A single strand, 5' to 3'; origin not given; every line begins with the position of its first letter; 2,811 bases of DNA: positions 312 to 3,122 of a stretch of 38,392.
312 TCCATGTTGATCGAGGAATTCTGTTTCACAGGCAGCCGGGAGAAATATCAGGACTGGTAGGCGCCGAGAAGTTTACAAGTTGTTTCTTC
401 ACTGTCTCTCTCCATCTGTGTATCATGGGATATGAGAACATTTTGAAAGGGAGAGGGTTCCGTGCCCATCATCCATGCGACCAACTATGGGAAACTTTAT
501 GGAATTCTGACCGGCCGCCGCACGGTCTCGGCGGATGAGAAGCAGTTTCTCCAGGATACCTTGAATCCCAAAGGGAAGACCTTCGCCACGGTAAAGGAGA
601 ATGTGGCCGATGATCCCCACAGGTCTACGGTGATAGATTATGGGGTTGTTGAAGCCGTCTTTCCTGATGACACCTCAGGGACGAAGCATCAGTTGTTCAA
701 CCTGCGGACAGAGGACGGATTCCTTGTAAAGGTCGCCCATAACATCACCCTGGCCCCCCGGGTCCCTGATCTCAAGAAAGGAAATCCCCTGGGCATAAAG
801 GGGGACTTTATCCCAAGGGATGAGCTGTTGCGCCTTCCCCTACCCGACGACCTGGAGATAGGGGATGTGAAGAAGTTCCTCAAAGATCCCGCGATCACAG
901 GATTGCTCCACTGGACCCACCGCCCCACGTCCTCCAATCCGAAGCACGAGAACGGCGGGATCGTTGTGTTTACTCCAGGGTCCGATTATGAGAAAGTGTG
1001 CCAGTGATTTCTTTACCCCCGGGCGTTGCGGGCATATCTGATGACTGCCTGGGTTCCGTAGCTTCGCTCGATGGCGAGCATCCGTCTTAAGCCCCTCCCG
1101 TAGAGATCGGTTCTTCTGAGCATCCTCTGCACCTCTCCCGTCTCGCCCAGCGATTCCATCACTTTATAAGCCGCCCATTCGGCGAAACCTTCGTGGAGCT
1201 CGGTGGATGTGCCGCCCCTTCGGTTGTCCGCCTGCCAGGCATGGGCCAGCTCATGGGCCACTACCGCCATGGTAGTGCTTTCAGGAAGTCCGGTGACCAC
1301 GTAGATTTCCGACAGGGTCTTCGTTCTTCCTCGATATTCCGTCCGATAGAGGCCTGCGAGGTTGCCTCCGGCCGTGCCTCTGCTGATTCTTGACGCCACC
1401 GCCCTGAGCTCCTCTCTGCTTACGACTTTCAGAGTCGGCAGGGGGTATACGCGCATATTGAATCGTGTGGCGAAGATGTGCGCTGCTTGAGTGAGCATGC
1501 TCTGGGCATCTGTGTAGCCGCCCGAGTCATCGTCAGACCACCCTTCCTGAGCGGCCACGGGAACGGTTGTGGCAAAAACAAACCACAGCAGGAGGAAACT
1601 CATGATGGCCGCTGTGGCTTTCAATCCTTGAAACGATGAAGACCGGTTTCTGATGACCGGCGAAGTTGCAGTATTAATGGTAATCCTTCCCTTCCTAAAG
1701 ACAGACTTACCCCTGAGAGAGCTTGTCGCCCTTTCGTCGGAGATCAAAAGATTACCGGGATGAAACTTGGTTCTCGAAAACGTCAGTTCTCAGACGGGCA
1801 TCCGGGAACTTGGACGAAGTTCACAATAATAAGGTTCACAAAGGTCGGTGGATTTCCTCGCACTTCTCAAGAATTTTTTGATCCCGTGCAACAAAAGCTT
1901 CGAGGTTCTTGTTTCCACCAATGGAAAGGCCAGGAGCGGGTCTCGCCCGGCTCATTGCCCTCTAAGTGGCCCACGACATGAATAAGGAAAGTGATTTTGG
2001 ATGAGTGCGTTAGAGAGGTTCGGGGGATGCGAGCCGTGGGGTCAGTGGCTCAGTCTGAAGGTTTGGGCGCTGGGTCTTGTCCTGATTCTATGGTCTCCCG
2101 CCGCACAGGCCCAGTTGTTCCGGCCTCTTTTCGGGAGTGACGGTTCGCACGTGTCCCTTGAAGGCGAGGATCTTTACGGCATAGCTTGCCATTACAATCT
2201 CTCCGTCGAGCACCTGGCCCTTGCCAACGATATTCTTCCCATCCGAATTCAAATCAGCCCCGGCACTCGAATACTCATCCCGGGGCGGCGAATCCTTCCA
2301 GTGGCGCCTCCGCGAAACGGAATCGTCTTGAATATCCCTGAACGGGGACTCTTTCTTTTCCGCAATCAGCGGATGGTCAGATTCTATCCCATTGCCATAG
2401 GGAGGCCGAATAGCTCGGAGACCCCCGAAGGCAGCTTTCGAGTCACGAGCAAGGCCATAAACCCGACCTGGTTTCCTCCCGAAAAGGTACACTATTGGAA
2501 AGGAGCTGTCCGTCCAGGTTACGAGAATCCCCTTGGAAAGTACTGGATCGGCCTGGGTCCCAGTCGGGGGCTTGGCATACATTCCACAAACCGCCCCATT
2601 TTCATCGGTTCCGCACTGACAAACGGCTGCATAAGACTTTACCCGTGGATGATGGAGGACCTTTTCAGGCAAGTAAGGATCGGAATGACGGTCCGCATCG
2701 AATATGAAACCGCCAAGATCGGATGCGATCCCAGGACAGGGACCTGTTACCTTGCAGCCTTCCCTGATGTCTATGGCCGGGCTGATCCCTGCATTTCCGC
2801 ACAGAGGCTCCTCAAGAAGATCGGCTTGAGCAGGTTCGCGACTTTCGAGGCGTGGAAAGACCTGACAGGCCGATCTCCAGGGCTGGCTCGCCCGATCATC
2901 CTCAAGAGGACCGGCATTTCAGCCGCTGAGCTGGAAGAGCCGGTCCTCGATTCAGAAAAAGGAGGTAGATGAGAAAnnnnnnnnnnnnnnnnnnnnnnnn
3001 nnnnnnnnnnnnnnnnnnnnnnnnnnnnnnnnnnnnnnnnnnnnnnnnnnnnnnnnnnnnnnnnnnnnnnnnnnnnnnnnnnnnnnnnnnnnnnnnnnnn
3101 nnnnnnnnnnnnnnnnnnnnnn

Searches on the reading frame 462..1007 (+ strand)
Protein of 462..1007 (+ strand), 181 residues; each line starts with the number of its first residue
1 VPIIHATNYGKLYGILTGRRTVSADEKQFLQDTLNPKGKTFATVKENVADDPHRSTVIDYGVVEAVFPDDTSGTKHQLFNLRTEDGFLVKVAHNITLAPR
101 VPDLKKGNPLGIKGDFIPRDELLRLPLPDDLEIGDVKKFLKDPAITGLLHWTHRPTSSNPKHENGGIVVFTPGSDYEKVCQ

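Call 107: search_protein_families(library=pfam, proteins=[window:462-1007:+], max_evalue=0.001)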
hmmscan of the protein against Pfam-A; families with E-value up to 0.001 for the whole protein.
window:462-1007:+ (181 aa): 1 family
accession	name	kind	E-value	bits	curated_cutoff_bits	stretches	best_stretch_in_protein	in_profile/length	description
PF11948.15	DUF3465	-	7.8e-15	55.4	25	1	59-116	34-91/124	Protein of unknown function (DUF3465)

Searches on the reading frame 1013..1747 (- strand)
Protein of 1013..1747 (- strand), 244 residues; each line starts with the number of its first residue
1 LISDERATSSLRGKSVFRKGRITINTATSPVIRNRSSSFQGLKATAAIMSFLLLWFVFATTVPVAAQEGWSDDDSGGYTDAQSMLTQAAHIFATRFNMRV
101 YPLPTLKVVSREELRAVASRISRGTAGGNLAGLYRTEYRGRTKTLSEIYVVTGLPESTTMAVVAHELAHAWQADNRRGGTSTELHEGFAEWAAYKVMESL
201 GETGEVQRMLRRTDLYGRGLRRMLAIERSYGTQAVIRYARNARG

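Call 107: search_protein_families(library=pfam, proteins=[window:1013-1747:-], max_evalue=0.001)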
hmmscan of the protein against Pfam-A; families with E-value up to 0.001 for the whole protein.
window:1013-1747:- (244 aa): 3 families
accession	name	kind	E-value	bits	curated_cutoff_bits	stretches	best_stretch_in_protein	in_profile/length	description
PF12315.14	DA1-like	-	3.9e-07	30.1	25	1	127-200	60-134/213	Protein DA1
PF01433.26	Peptidase_M1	-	8.8e-06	25.9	27.7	1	157-210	65-120/218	Peptidase family M1 domain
PF04450.18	BSP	-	0.00011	22.5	23.8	1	155-195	98-137/207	Peptidase of plants and bacteria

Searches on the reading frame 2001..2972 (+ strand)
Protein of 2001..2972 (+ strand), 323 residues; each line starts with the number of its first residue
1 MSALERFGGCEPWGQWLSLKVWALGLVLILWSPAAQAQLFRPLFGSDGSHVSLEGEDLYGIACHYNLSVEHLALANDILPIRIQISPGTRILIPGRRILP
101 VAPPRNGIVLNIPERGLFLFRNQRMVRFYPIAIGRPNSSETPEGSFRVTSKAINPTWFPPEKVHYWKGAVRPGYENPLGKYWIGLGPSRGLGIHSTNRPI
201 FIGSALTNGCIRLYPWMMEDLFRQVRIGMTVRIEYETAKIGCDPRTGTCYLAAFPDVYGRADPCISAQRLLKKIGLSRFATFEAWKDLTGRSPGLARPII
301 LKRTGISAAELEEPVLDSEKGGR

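Call 107: search_protein_families(library=pfam, proteins=[window:2001-2972:+], max_evalue=0.001)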
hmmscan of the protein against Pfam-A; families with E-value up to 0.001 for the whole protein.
window:2001-2972:+ (323 aa): 1 family
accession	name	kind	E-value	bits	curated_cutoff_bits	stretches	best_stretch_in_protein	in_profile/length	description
PF03734.19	YkuD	-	6.1e-23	82.5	23.4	1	107-233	3-146/146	L,D-transpeptidase catalytic domain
